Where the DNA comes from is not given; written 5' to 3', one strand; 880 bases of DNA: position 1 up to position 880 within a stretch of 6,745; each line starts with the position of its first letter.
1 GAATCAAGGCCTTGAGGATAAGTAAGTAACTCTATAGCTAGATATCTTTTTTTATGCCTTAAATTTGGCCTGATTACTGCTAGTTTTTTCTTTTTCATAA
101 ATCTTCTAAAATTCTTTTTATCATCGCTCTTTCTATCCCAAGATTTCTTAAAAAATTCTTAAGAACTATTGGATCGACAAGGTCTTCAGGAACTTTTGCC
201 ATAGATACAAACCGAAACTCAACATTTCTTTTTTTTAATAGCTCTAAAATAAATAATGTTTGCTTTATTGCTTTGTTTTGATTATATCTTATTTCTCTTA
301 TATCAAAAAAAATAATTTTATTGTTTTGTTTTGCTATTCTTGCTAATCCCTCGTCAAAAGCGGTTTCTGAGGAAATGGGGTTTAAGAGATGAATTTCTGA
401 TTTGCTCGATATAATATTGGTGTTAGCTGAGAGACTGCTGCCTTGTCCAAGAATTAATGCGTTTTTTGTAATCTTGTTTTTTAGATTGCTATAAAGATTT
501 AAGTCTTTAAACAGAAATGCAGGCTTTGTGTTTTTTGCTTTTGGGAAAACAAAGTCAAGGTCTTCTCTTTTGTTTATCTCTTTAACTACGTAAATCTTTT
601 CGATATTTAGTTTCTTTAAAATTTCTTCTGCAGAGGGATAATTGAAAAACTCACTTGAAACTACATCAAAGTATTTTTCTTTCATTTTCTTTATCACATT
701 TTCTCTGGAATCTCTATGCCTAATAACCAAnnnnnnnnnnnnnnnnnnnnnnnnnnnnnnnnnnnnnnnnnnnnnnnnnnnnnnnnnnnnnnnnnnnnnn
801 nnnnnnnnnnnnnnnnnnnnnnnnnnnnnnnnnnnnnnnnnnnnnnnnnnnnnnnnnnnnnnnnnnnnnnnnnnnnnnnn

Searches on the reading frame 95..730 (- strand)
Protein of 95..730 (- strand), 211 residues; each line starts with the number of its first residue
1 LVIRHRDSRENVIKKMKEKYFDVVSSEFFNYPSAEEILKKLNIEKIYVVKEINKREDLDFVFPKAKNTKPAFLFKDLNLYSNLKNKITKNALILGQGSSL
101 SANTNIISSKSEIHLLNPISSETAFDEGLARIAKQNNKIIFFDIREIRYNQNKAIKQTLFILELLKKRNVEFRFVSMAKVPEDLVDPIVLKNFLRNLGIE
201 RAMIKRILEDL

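Call 3: search_protein_families(library=pfam, proteins=[window:95-730:-], max_evalue=0.01)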
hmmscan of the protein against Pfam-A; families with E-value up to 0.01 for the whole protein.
window:95-730:- (211 aa): 0 families

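Call 4: search_protein_families(library=ncbifam, proteins=[window:95-730:-], max_evalue=0.01)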
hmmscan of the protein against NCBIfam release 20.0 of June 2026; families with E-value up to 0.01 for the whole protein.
window:95-730:- (211 aa): 1 family
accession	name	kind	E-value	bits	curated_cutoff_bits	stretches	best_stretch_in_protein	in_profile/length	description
NF053752.1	TK1734_fam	exception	0.0026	17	475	0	140-199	3-58/260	2-phosphoglycolate phosphatase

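Call 54: search_protein_families(library=pfam, proteins=[window:95-730:-], max_evalue=0.01)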
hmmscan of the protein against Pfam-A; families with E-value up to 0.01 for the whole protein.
window:95-730:- (211 aa): 0 families
